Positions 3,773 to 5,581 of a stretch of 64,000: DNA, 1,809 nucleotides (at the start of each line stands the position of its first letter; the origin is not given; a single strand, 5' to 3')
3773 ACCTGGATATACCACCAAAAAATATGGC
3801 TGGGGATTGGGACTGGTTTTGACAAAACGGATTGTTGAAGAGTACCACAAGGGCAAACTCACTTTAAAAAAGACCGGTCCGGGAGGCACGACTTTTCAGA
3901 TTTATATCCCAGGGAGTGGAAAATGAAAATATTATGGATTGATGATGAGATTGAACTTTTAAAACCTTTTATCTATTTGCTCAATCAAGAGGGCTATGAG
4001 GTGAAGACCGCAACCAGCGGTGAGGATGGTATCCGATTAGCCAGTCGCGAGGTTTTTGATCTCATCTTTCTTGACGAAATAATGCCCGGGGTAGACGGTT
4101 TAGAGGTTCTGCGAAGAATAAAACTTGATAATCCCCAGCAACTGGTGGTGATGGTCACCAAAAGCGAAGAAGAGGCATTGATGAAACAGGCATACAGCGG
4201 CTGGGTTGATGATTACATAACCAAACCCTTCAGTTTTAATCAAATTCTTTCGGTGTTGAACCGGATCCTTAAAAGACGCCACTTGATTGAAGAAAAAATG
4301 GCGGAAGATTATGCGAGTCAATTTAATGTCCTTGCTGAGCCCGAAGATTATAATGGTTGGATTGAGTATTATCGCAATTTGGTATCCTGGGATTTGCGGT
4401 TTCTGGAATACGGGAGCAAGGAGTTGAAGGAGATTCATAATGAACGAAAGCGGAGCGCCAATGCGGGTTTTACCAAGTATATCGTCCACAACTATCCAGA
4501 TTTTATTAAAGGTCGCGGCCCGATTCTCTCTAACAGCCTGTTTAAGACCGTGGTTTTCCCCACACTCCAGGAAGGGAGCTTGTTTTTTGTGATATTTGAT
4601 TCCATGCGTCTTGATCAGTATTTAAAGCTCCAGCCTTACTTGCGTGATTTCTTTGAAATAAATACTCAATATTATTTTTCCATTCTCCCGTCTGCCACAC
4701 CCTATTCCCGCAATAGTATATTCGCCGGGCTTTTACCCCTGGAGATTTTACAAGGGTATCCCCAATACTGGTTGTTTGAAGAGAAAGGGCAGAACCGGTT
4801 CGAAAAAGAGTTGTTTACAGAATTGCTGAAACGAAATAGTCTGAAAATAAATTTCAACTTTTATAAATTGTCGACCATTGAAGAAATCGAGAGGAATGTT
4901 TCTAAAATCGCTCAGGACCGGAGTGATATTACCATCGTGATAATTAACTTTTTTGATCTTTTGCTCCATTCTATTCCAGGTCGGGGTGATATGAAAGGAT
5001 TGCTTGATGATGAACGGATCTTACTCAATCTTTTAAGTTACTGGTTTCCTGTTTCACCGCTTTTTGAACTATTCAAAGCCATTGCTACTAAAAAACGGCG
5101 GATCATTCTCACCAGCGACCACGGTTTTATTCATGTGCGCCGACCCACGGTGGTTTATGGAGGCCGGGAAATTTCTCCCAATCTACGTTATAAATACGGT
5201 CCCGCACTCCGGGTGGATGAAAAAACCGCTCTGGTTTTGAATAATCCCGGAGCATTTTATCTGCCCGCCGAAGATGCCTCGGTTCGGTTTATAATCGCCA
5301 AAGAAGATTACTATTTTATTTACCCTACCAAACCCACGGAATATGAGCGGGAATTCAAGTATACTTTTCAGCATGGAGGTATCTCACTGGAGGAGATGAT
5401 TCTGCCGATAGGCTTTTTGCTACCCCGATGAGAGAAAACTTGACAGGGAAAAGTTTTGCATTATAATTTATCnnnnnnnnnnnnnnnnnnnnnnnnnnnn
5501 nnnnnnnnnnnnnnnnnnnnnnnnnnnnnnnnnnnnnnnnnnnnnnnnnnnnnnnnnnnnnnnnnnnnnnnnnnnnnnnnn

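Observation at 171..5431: Four-gene operon coupling a GAF-GGDEF diguanylate cyclase to a PorY-like kinase and a PorX-like REC-PglZ response regulator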

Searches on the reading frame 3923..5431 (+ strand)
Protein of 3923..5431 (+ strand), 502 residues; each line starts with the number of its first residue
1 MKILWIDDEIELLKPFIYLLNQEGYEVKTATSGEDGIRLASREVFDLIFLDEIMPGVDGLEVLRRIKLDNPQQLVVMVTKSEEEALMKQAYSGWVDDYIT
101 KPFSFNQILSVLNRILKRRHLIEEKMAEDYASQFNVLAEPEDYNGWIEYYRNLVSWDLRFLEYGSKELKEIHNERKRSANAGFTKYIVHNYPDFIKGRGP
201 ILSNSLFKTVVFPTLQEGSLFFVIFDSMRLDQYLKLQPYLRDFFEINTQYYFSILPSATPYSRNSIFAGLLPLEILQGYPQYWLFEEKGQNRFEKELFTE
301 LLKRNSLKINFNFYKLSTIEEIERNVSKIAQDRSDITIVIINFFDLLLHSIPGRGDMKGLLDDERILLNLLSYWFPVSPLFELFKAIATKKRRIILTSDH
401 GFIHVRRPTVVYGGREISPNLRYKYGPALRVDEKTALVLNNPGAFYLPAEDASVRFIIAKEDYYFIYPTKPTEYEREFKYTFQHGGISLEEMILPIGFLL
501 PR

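Call 3: search_protein_families(library=pfam, proteins=[window:3923-5431:+], max_evalue=0.01)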
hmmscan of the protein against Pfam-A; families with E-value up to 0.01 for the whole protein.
window:3923-5431:+ (502 aa): 2 families
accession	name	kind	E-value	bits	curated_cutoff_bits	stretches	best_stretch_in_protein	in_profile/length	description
PF00072.30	Response_reg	-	1.7e-23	83.4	30.2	1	3-112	1-110/111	Response regulator receiver domain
PF08665.17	PglZ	-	3e-12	47.3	25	1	221-408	4-178/179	PglZ domain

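Call 4: search_protein_families(library=ncbifam, proteins=[window:3923-5431:+], max_evalue=0.01)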
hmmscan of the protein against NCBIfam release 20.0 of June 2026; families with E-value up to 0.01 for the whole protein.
window:3923-5431:+ (502 aa): 95 families (the best 25 are shown)
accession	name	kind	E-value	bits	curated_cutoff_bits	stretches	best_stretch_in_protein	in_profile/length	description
NF052313.1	T9SS_RR_PorX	equivalog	6.8e-159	529.9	300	1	2-500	2-511/513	T9SS response regulator signal transducer PorX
NF053854.1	RespRegPhoBBctds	equivalog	8.9e-20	71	270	1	3-129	1-128/225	two-component system response regulator PhoB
NF007005.1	PRK09468.1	equivalog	1.2e-19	70.7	331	1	2-120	5-123/237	osmolarity response regulator transcription factor OmpR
NF033449.0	BREX_PglZ_3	exception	5.8e-19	67.8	250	1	139-496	297-638/642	BREX-3 system phosphatase PglZ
NF053512.1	nitric_RR_NosR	exception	7.5e-19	68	400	1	3-126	1-125/422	response regulator c-di-GMP phosphodiesterase, NosR family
TIGR01387.1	cztR_silR_copR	subfamily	1.9e-17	63.6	279.2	1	6-125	4-123/218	heavy metal response regulator transcription factor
TIGR02154.1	PhoB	equivalog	2e-17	63.3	296.2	1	2-120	4-124/226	phosphate regulon transcriptional regulator PhoB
NF040534.1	resp_reg_YycF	equivalog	2e-17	63.2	340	1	2-134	2-133/231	response regulator YycF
NF045991.1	RespRegCtrARhodob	equivalog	6.1e-16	58.8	350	1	1-119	1-119/224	response regulator transcription factor CtrA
NF033120.0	vanR_FM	exception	1.1e-15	57.9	460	1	2-126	5-128/231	vancomycin resistance response regulator transcription factor, VanR-F/VanR-M family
NF040689.1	MtrAB_MtrA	equivalog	1.2e-15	57.5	300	1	3-120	1-117/219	MtrAB system response regulator MtrA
NF051850.1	RespRegRprY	equivalog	1.6e-15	57.1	370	1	2-121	6-125/234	response regulator transcription factor RprY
NF008296.0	PRK11083.1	equivalog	1.9e-15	56.9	273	1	2-156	5-157/228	two-component system response regulator CreB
NF008567.0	PRK11517.1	equivalog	2.7e-15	56.4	353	1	1-122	1-121/223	response regulator transcription factor HprR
NF008199.0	PRK10955.1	equivalog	3.7e-15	56.5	341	1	2-132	3-131/232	envelope stress response regulator transcription factor CpxR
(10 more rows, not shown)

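Call 10: find_encoding_contigs(protein=window:3923-5431:+, flank=10000, max_places=10)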
Protein window:3923-5431:+ (502 aa): no gene with exactly this product is on record in the collection.

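Call 11: find_homologous_proteins(query=window:3923-5431:+, max_evalue=1e-20)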
Query window:3923-5431:+ (502 aa): 6322 proteins with E <= 1e-20 among 8000 candidates; the best 120 are listed.
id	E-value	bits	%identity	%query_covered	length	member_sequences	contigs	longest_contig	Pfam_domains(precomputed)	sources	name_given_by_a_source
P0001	0.0e+0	1132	100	100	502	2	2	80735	PF00072.31,PF08665.18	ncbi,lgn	ncbi:MAG: bifunctional response regulator/alkaline phosphatase family protein [candidate division WO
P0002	0.0e+0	1033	90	100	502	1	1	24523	PF00072.31,PF08665.18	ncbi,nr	ncbi:MAG: response regulator [candidate division WOR-3 bacterium]|nr:response regulator [candidate d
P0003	1.4e-297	1005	87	100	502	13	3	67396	PF00072.31,PF08665.18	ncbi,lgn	-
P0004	4.0e-295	997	85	100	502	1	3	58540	PF00072.31,PF08665.18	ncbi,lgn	ncbi:MAG: bifunctional response regulator/alkaline phosphatase family protein [candidate division WO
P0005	2.4e-289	978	83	100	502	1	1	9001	PF00072.31,PF08665.18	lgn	-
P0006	9.5e-289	976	83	100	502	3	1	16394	PF00072.31,PF08665.18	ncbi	ncbi:MAG: bifunctional response regulator/alkaline phosphatase family protein [candidate division WO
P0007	8.2e-288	973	83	100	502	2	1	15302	PF00072.31,PF08665.18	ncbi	-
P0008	5.0e-287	971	83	100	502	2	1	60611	PF00072.31,PF08665.18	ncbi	-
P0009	7.0e-285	964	83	100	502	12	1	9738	PF00072.31,PF08665.18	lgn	-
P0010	3.7e-279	945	81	100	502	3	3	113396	PF00072.31,PF08665.18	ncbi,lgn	ncbi:MAG: bifunctional response regulator/alkaline phosphatase family protein [candidate division WO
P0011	2.3e-276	935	79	100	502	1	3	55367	PF00072.31,PF08665.18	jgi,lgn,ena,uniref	uniref:Response regulator n=1 Tax=candidate division WOR-3 bacterium TaxID=2052148 RepID=A0A7C4XA00_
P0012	1.1e-274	930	80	100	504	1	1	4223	PF00072.31,PF08665.18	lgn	-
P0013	7.6e-273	924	79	100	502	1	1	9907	PF00072.31,PF08665.18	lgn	-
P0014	3.4e-272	922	78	100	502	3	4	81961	PF00072.31,PF08665.18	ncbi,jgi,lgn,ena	ncbi:MAG TPA: bifunctional response regulator/alkaline phosphatase family protein [bacterium]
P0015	1.2e-267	907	77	100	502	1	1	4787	PF00072.31,PF08665.18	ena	-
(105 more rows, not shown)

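Call 12: search_solved_structures(query=window:3923-5431:+, max_evalue=0.001, show_alignments=2)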
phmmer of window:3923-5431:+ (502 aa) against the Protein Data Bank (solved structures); distinct sequences matched with E-value up to 0.001: 230 (the best 60 are shown).
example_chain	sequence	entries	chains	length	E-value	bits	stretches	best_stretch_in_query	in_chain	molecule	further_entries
8ted_A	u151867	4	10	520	1.7e-105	357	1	2-497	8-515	Response regulator receiver protein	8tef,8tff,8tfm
8p6f_A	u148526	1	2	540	1.9e-105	356.8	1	2-497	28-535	Response regulator receiver domain-containing protein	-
8thp_A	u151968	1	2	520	9e-105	354.6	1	2-497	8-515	Response regulator receiver protein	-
7pv7_D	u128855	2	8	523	9.5e-105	354.5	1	3-501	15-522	Response regulator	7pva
7pvk_A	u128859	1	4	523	4.5e-104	352.3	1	3-501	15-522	Response regulator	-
1mvo_A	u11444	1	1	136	1.7e-16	63.4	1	2-121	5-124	PhoP response regulator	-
6is1_A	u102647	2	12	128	2.1e-15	59.8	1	2-119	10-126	Response regulator ArlR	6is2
6is3_C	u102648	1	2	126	2.9e-15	59.3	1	2-118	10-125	Response regulator ArlR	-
2zwm_A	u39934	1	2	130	2e-14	56.6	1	2-123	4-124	Transcriptional regulatory protein yycF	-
3c3m_A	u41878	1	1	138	3.1e-14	56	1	3-123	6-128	Response regulator receiver protein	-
12aw_A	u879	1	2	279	3.3e-14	55.9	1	3-124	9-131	HYBRID TWO-COMPONENT SYSTEM PROTEIN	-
9ji3_J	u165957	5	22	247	3.8e-14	55.7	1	2-119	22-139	DNA-binding response regulator | Possible two component system response transcriptional positive regulator PhoP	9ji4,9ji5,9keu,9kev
3r0j_A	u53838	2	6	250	3.9e-14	55.6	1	2-119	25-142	POSSIBLE TWO COMPONENT SYSTEM RESPONSE TRANSCRIPTIONAL POSITIVE REGULATOR PHOP | Response regulator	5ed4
9xzo_A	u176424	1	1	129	5.2e-14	55.2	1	2-120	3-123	De novo protein M1X0B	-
3f6p_A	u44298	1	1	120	7.9e-14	54.6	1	2-118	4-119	Transcriptional regulatory protein yycF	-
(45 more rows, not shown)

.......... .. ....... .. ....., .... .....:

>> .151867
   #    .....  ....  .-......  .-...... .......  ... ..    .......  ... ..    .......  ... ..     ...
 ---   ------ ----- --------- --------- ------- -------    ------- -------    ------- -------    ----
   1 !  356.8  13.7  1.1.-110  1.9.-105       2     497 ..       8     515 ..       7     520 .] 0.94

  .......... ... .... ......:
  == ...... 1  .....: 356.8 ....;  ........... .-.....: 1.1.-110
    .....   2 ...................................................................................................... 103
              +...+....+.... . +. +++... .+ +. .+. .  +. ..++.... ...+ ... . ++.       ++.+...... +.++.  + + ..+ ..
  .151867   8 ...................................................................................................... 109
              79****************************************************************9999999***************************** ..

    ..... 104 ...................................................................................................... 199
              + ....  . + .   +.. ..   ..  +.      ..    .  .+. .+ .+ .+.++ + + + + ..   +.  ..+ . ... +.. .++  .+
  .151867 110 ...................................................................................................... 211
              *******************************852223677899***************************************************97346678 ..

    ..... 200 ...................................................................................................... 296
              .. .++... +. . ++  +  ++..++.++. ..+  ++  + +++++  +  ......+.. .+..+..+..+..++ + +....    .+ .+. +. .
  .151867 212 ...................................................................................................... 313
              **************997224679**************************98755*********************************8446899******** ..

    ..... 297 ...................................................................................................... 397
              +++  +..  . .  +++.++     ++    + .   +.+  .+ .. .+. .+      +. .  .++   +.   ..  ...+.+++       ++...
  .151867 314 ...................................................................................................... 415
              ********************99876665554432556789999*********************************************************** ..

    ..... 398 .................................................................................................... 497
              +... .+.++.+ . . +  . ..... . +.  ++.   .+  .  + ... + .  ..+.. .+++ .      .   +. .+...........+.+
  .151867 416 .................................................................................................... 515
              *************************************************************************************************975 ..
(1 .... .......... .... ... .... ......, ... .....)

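Call 13: find_encoding_contigs(protein=P0001, flank=10000, max_places=4)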
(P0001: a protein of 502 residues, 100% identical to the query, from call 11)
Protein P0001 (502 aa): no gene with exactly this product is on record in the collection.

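Call 15: find_related_loci(query=A1, collection=genome_contigs, flank=10000)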
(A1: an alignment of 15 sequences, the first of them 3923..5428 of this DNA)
Query A1 (502 aa) in genome_contigs; peptide patterns used: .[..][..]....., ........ (x = any residue, [..] = any of these).
195 stretches matched a pattern; 146 encode a relative of the query (tblastn E <= 1e-3); the best 80 are kept; 80 distinct loci.
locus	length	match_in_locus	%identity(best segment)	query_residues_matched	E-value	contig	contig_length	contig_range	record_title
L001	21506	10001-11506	87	1-502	0e+0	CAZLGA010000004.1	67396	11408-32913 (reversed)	MAG TPA_asm: uncultured bacterium isolate binchicken_co40_5 genome assembly, contig: NODE_392_length_67396_cov_14.098692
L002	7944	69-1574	84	1-502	0e+0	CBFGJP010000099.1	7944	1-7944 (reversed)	MAG: candidate division WOR-3 bacterium isolate QZM1.Bin.155.optimized.1 genome assembly, contig: NODE_99_length_7944_co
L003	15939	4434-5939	84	1-502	0e+0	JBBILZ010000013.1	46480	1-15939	MAG: candidate division WOR-3 bacterium isolate SIF170217_bin_220 NODE_563_length_46480_cov_3.34, whole genome shotgun s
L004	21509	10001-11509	83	1-502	0e+0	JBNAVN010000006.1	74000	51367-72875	MAG: bacterium isolate Kamch4342-D-MF-039 bin23.fa-6, whole genome shotgun sequence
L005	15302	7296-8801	83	1-502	0e+0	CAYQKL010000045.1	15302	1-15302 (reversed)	MAG TPA_asm: uncultured bacterium isolate binchicken_co274_33 genome assembly, contig: NODE_9798_length_15302_cov_13.604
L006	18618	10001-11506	90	1-502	0e+0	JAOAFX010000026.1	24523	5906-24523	MAG: candidate division WOR-3 bacterium isolate SKW300 NODE_26_length_24523_cov_4.173075, whole genome shotgun sequence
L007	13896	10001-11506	81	1-502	0e+0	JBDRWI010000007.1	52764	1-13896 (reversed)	MAG: candidate division WOR-3 bacterium isolate JZ-2_201705_bins_215 JZ-2_201705_bins_215_scaffold_7, whole genome shotg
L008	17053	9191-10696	79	1-502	0e+0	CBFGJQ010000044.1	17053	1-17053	MAG: candidate division WOR-3 bacterium isolate QZM1.Bin.83.optimized.1 genome assembly, contig: NODE_13_length_17053_co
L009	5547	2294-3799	75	1-502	0e+0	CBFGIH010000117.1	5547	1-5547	MAG: candidate division WOR-3 bacterium isolate Cr_S_Bin.42.optimized.1 genome assembly, contig: NODE_117_length_5547_co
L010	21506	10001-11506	74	1-502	0e+0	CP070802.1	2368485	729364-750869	MAG: candidate division WOR-3 bacterium isolate bin1351 chromosome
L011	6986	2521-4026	75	1-502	0e+0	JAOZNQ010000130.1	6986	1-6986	MAG: bacterium isolate GMC4.concoct.256_sub GMC4_18940_length_6986_cov_7.506420, whole genome shotgun sequence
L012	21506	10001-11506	75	1-502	0e+0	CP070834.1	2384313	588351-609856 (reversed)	MAG: candidate division WOR-3 bacterium isolate bin1061 chromosome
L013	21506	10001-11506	73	1-502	0e+0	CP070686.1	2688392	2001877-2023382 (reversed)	MAG: candidate division WOR-3 bacterium isolate bin65 chromosome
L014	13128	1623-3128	73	1-502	0e+0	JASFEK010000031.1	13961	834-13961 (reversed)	MAG: candidate division WOR-3 bacterium isolate D0606M12metaG_Bin_316 D0606M12metaG_FD_scaffold_1068_c1, whole genome sh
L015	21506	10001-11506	74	1-502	0e+0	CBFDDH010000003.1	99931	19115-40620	MAG TPA_asm: uncultured bacterium isolate SRR26215679_binner123_Refined_94 genome assembly, contig: ERZ25073473.32, whol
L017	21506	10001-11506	75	1-502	0e+0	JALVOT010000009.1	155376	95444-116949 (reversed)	MAG: candidate division WOR-3 bacterium isolate A3_metabat1_scaf2bin.006 A3_NODE_23_length_155376_cov_67.925578, whole g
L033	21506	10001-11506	66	1-502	0e+0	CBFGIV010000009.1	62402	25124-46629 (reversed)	MAG: candidate division WOR-3 bacterium isolate JZ-2_202302_bins_123.1 genome assembly, contig: NODE_9_length_62402_cov_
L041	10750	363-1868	49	1-502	4e-172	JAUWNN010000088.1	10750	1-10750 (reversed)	MAG: candidate division WOR-3 bacterium isolate CSMAG_2425 CSMAG_2425_k141_29128_length_10750_cov_7.0000, whole genome s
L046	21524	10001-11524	47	1-502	1e-164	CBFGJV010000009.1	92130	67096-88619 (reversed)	MAG: candidate division WOR-3 bacterium isolate SZTDM_202302_bins_28.1 genome assembly, contig: NODE_9_length_92130_cov_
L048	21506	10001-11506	50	1-502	4e-164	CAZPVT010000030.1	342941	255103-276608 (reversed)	MAG TPA_asm: uncultured bacterium isolate SRP231805_co4_154 genome assembly, contig: k141_429612, whole genome shotgun s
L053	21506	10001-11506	47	1-502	2e-162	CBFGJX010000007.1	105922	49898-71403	MAG: candidate division WOR-3 bacterium isolate SZTDM_202207_bins_46.1 genome assembly, contig: NODE_7_length_105922_cov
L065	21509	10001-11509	48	1-502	9e-157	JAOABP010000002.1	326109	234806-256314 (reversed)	MAG: candidate division WOR-3 bacterium isolate SKW181 NODE_2_length_326109_cov_27.627015, whole genome shotgun sequence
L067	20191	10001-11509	49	1-502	1e-156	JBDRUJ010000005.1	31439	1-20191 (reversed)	MAG: candidate division WOR-3 bacterium isolate JZ-2_201705_bins_56 JZ-2_201705_bins_56_scaffold_5, whole genome shotgun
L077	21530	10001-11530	44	1-502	1e-149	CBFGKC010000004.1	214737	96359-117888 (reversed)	MAG: candidate division WOR-3 bacterium isolate V_C2H3O2Na_Bin.72.optimized.1 genome assembly, contig: NODE_4_length_214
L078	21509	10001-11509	45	1-501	2e-149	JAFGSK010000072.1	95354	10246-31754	MAG: candidate division WOR-3 bacterium isolate Zod_Metabat.887 k87_11096258, whole genome shotgun sequence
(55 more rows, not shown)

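Call 38: search_protein_families(library=pfam, proteins=[L006:3148-4455:+, L006:4430-5017:+, L006:5014-6231:+, L017:8496-8885:+, L012:8383-8820:+, L033:6356-8860:+, L033:11506-11988:+, L010:11914-13965:-, L007:11939-13888:-], max_evalue=0.001)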
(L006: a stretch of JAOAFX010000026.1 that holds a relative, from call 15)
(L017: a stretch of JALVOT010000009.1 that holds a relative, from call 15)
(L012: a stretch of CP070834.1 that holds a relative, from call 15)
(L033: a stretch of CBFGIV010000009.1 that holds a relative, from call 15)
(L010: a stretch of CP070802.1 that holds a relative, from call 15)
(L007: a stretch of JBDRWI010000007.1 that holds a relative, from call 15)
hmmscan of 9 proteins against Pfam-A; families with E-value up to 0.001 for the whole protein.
L006:3148-4455:+ (435 aa): 2 families
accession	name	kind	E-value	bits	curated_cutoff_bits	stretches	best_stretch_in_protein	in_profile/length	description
PF05697.18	Trigger_N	-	7.4e-26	91.6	22.2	1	40-160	8-130/144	Bacterial trigger factor protein (TF)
PF05698.19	Trigger_C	-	2.1e-13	51.1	22.7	1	276-406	2-148/162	Bacterial trigger factor protein (TF) C-terminus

L006:4430-5017:+ (195 aa): 1 family
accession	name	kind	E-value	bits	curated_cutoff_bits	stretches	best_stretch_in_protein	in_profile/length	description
PF00574.28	CLP_protease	-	5.3e-89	297.3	20.2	1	13-192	2-181/182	Clp protease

L006:5014-6231:+ (405 aa): 10 families
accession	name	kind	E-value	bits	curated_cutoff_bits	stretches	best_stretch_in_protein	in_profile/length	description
PF07724.20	AAA_2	-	1.9e-30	106.5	27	1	99-296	2-166/166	AAA domain (Cdc48 subfamily)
PF06689.19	zf-C4_ClpX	-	4.8e-15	55.6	27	1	6-41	2-38/39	ClpX C4-type zinc finger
PF00004.35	AAA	-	4.6e-13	50.2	21.2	1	103-208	1-97/131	ATPase family associated with various cellular activities (AAA)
PF10431.15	ClpB_D2-small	-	7.2e-11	42.4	21.9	1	302-372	1-67/81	C-terminal, D2-small domain, of ClpB protein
PF07728.20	AAA_5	-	6e-06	26.7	22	1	102-178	1-79/139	AAA domain (dynein-related subfamily)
PF01078.27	Mg_chelatase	-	2.8e-05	24.1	20.3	0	101-124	23-46/207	Magnesium chelatase, subunit ChlI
PF13401.12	AAA_22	-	0.00014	22.6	27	1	99-138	4-46/130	AAA domain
PF05496.18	RuvB_N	-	0.00019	21.6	27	1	64-140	6-73/159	Holliday junction DNA helicase RuvB P-loop domain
PF00493.29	MCM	-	0.00021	20.9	23.3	1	60-180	18-136/224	MCM P-loop domain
PF00158.32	Sigma54_activat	-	0.00084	19.5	20.2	0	95-122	17-44/168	Sigma-54 interaction domain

L017:8496-8885:+ (129 aa): 0 families

L012:8383-8820:+ (145 aa): 0 families

L033:6356-8860:+ (834 aa): 5 families
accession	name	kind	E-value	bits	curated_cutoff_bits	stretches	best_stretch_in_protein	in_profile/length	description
PF00990.26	GGDEF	-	2.2e-41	141.7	23.8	1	678-830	2-160/161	Diguanylate cyclase, GGDEF domain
PF13185.12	GAF_2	-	6.4e-34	117.5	28.6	2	529-665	2-136/136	GAF domain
PF01590.32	GAF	-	1.1e-31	110.6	22.4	3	532-664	3-133/133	GAF domain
PF13492.12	GAF_3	-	7.9e-19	68.8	27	2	531-666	2-129/129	GAF domain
PF11849.14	DUF3369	-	9.1e-06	26.5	27.2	0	631-672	128-167/168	Domain of unknown function (DUF3369)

L033:11506-11988:+ (160 aa): 1 family
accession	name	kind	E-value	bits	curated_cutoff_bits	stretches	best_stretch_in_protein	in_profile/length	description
PF01288.25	HPPK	-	4.6e-37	127.4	25.7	1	5-132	1-116/116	7,8-dihydro-6-hydroxymethylpterin-pyrophosphokinase (HPPK)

L010:11914-13965:- (683 aa): 2 families
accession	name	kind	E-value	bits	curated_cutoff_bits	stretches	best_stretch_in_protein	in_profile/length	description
PF00496.27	SBP_bac_5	-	1.1e-80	272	32.4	1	74-428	1-357/368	Bacterial extracellular solute-binding proteins, family 5 Middle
PF03544.19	TonB_C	-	2.8e-20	73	24.6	1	606-682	2-78/79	Gram-negative bacterial TonB protein C-terminal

L007:11939-13888:- (649 aa): 4 families
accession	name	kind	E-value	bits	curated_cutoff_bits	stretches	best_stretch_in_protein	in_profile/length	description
PF00990.26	GGDEF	-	4.4e-42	144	23.8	1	493-640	2-160/161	Diguanylate cyclase, GGDEF domain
PF13185.12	GAF_2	-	3.1e-19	70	28.6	2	376-479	28-135/136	GAF domain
PF01590.32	GAF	-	7.2e-14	52.9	22.4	1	397-478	52-132/133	GAF domain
PF13492.12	GAF_3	-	8.6e-09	36.3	27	1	431-478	79-126/129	GAF domain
